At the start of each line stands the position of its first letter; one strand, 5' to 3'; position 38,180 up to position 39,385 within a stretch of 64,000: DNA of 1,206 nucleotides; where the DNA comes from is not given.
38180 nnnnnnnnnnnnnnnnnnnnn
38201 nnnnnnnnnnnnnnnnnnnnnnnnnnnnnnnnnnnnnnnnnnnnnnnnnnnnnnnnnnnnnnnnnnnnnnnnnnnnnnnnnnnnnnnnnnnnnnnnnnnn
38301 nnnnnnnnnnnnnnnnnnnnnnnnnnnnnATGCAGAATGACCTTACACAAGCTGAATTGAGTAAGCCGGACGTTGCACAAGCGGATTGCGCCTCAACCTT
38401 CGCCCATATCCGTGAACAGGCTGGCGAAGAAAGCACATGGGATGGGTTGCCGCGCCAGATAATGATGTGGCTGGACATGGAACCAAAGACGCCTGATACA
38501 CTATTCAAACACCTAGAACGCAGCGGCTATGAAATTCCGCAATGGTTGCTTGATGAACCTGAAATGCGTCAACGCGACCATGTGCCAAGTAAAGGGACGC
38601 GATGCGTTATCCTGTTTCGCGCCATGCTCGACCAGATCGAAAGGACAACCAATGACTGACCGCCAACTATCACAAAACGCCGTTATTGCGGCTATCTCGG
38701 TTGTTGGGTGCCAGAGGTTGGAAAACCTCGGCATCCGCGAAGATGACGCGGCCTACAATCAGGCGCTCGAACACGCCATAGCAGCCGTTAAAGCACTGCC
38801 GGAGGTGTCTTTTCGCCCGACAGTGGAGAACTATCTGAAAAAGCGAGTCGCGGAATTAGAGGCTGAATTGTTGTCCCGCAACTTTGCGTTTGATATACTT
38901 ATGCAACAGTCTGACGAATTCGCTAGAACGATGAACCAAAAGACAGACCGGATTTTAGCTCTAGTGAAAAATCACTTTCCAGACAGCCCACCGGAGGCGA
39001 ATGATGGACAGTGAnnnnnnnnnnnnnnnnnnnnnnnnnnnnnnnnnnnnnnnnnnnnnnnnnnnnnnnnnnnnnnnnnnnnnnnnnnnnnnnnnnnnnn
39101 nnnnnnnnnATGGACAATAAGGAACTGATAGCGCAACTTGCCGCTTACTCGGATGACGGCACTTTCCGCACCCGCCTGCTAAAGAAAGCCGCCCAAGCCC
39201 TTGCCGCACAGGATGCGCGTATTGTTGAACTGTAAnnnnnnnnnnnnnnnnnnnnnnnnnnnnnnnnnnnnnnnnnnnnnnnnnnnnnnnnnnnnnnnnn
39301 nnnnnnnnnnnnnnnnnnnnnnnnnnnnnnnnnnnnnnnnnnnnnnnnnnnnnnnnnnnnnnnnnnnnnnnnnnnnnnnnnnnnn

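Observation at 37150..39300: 2.1 kb GC-rich (about 55%) gene island inserted in a 38% GC early region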

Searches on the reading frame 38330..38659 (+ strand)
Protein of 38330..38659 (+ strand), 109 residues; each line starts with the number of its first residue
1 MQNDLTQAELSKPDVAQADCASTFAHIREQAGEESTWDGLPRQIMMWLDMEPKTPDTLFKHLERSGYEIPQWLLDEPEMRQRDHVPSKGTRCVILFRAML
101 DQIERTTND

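Call 8: search_protein_families(library=pfam, proteins=[window:38330-38659:+], max_evalue=1)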
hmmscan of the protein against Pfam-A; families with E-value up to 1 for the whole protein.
window:38330-38659:+ (109 aa): 0 families

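Call 9: search_protein_families(library=phrogs, proteins=[window:38330-38659:+], max_evalue=1)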
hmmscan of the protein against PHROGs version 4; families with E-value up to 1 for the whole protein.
window:38330-38659:+ (109 aa): 0 families

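Call 20: find_encoding_contigs(protein=window:38330-38659:+, flank=10000, max_places=6)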
Protein window:38330-38659:+ (109 aa): no gene with exactly this product is on record in the collection.

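Call 23: find_related_loci(query=window:38330-38659:+, collection=viral_contigs, flank=8000)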
Query window:38330-38659:+ (109 aa) in viral_contigs; peptide patterns used: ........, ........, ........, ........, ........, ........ (x = any residue, [..] = any of these).
3 stretches matched a pattern; 2 encode a relative of the query (tblastn E <= 1e-3); 2 distinct loci.
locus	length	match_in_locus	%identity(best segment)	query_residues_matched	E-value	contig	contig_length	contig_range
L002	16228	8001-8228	71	30-105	5e-36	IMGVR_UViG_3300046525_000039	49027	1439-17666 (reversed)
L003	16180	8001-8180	42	34-98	1e-10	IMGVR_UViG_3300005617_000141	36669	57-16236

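Call 63: find_related_loci(query=A2, collection=genome_contigs, flank=6000)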
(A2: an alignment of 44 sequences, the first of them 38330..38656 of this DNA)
Query A2 (109 aa) in genome_contigs; peptide patterns used: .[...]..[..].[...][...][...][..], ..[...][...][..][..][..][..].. (x = any residue, [..] = any of these).
13 stretches matched a pattern; 3 encode a relative of the query (tblastn E <= 1e-3); 3 distinct loci.
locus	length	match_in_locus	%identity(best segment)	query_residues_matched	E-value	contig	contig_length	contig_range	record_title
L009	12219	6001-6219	61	27-101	9e-30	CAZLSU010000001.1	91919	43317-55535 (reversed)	MAG TPA_asm: uncultured Sphingobium sp. isolate binchicken_co264_90 genome assembly, contig: NODE_192_length_91919_cov_1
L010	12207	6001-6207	62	33-101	3e-28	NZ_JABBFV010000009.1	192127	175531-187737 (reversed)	Sphingobium psychrophilum strain AR-3-1 contig9, whole genome shotgun sequence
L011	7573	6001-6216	37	35-109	4e-10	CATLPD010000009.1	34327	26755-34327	MAG: uncultured Alphaproteobacteria bacterium isolate SRR3960575_bin.5_MetaWRAP_v1.3_MAG genome assembly, contig: ERZ505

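Call 65: predict_structure(alignment_id=A2)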
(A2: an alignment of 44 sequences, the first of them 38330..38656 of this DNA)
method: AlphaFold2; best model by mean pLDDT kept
length: 109 residues; sequences in the alignment: 44
mean_pLDDT: 90.5   pTM: 0.75
mean pLDDT of the five models: 90.5, 89.1, 88.7, 87.5, 87.4
residues with pLDDT >= 90: 77; 70-90: 17; 50-70: 14; < 50: 1
segments of 3 or more residues with pLDDT < 50: none
pLDDT, mean of each block of 10 residues (from residue 1): 63 71 88 94 98 98 98 98 98 98 92
secondary structure, 60 per line:
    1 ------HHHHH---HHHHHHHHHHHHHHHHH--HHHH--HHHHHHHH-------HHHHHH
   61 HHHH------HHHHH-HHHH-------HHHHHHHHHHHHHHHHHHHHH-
elements in order: H7-11 H15-31 H34-37 H40-47 H55-64 H71-75 H77-80 H88-108

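Call 68: search_solved_structures(query=A2, max_evalue=1)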
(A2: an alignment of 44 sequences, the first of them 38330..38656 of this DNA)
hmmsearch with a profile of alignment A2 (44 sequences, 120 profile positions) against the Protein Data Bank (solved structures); distinct sequences matched with E-value up to 1: 3.
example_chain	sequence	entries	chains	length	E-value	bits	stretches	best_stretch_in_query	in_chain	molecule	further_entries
4dbg_B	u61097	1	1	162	0.21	14.5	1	55-78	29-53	RING finger protein 31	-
5x0w_A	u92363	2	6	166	0.22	14.5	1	55-78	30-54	E3 ubiquitin-protein ligase RNF31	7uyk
5y3t_B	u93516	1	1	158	0.23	14.4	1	55-79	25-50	E3 ubiquitin-protein ligase RNF31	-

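Call 75: search_protein_families(library=pfam, alignment_id=A2, max_evalue=0.01)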
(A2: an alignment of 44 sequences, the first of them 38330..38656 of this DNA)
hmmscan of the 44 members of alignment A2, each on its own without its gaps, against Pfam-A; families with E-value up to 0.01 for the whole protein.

A. member 1, window:38330-38656:+ (109 aa): 0 families

B. families by the number of members that match (of 44 scanned): 1 family
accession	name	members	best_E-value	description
PF21146.3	ICAM1_3_5_D2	1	0.0079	ICAM-1/3/5, D2 domain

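Call 78: search_protein_families(library=ncbifam, proteins=[window:38330-38659:+], max_evalue=0.1)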
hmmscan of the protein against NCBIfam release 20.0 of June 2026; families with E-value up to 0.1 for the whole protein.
window:38330-38659:+ (109 aa): 0 families

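Call 79: search_protein_families(library=padloc, proteins=[window:38330-38659:+], max_evalue=0.1)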
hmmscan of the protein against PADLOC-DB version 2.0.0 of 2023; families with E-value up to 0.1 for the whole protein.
window:38330-38659:+ (109 aa): 0 families

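Call 80: fold_search(model_id=the predicted structure, library=viral)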
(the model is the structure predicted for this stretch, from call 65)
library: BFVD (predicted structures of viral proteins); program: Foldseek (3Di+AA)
matches with E <= 10: 105; with E <= 0.001: 0
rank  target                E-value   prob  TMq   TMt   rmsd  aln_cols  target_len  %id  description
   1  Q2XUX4                1.3e+00  0.06  0.18  0.19  15.7       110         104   13  (no name in the UniProt tables at hand)
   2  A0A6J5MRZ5            1.5e+00  0.13  0.26  0.25  12.5       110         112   14  Uncharacterized protein [uncultured Caudovirales phage]
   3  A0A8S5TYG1            1.6e+00  0.12  0.26  0.13  12.3       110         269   19  Uncharacterized protein [Myoviridae sp. ctPkm1]
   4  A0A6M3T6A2            1.8e+00  0.11  0.29  0.11  11.4        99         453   16  (no name in the UniProt tables at hand)
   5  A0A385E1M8            1.8e+00  0.08  0.24  0.13  12.6        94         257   11  (no name in the UniProt tables at hand)
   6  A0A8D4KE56            2.0e+00  0.11  0.31  0.19  11.3       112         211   14  (no name in the UniProt tables at hand)
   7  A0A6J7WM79            2.2e+00  0.06  0.20  0.22  12.7       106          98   13  Uncharacterized protein [uncultured Caudovirales phage]
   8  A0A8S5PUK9            2.2e+00  0.05  0.19  0.18  11.7        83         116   20  Tail assembly chaperone protein [Myoviridae sp. ctQve5]
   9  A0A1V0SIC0            2.3e+00  0.04  0.20  0.08  14.5       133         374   11  Uncharacterized protein [Klosneuvirus KNV1]
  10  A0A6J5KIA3            2.9e+00  0.10  0.33  0.13   9.2       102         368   17  Uncharacterized protein [uncultured Caudovirales phage]
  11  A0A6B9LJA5            3.1e+00  0.18  0.30  0.33   6.7        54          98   15  22K protein [psittacine adenovirus 7]
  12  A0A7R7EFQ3            3.3e+00  0.15  0.26  0.42   6.6        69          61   12  (no name in the UniProt tables at hand)
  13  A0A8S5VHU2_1          3.3e+00  0.07  0.26  0.05  11.6        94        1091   15  Tail tape measure [Siphoviridae sp. cthu813]
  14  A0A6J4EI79            3.3e+00  0.05  0.20  0.25  13.6        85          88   16  (no name in the UniProt tables at hand)
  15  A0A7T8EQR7            3.3e+00  0.04  0.20  0.15  17.6       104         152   14  (no name in the UniProt tables at hand)
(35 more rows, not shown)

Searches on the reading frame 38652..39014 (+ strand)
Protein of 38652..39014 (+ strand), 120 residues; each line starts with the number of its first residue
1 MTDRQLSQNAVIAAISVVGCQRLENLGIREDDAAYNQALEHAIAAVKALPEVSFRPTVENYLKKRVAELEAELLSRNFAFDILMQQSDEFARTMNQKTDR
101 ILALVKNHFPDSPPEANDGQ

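Call 8: search_protein_families(library=pfam, proteins=[window:38652-39014:+], max_evalue=1)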
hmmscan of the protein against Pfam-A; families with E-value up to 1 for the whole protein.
window:38652-39014:+ (120 aa): 2 families
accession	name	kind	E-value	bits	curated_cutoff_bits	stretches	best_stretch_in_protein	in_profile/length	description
PF02429.20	PCP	-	0.092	13.5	22.3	1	3-81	55-130/145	Peridinin-chlorophyll A binding protein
PF23881.1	DUF7234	-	0.2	12.2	24.4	1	54-98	13-58/80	Family of unknown function (DUF7234)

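Call 9: search_protein_families(library=phrogs, proteins=[window:38652-39014:+], max_evalue=1)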
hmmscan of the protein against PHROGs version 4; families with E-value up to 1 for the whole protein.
window:38652-39014:+ (120 aa): 7 families
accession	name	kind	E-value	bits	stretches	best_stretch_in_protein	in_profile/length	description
phrog_29173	-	unknown function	0.076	14.3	0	60-72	20-32/62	-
phrog_5593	-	unknown function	0.086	14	1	57-99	15-57/78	-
phrog_24998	-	unknown function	0.11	13.7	1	63-107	57-101/122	-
phrog_1183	-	DNA, RNA and nucleotide metabolism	0.2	12.5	1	60-88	65-93/139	endonuclease V N-glycosylase UV repair enzyme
phrog_25105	-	unknown function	0.22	13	1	13-72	9-72/91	-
phrog_37870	-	unknown function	0.23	11.5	1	64-100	269-305/382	-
phrog_14596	-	unknown function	0.3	12.3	1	79-118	12-47/75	-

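Call 78: search_protein_families(library=ncbifam, proteins=[window:38652-39014:+], max_evalue=0.1)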
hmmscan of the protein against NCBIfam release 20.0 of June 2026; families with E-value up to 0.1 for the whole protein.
window:38652-39014:+ (120 aa): 1 family
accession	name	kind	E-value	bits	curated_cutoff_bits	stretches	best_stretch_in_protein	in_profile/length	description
NF007695.0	PRK10376.1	subfamily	0.0011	18.1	280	1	2-87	168-249/290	oxidoreductase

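Call 79: search_protein_families(library=padloc, proteins=[window:38652-39014:+], max_evalue=0.1)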
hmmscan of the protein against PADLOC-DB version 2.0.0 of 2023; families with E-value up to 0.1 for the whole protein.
window:38652-39014:+ (120 aa): 0 families

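Call 112: search_solved_structures(query=window:38652-39011:+, max_evalue=1)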
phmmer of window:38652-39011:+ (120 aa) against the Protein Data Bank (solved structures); distinct sequences matched with E-value up to 1: 2.
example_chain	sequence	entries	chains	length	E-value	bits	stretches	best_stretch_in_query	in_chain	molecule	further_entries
9s4q_Kl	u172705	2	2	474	0.67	13.5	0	29-94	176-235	Outer kinetochore KNL1 complex subunit SPC105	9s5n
5ok8_A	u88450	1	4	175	0.71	13.5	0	9-42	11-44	LPP20 lipoprotein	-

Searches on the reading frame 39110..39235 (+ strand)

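Call 8: search_protein_families(library=pfam, proteins=[window:39110-39235:+], max_evalue=1)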
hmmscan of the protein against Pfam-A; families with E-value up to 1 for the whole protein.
window:39110-39235:+ (41 aa): 1 family
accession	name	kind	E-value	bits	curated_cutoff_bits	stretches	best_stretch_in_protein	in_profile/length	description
PF14716.13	HHH_8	-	0.048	14.5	30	1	5-38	5-44/73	Helix-hairpin-helix domain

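Call 9: search_protein_families(library=phrogs, proteins=[window:39110-39235:+], max_evalue=1)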
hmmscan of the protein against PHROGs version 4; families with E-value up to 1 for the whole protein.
window:39110-39235:+ (41 aa): 1 family
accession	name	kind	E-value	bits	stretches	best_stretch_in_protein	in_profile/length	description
phrog_28947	-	unknown function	0.32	12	1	1-13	1-13/31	-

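Call 78: search_protein_families(library=ncbifam, proteins=[window:39110-39235:+], max_evalue=0.1)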
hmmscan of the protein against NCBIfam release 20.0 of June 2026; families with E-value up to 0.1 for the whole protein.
window:39110-39235:+ (41 aa): 0 families

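Call 79: search_protein_families(library=padloc, proteins=[window:39110-39235:+], max_evalue=0.1)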
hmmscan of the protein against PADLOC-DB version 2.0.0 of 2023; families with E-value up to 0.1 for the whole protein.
window:39110-39235:+ (41 aa): 0 families
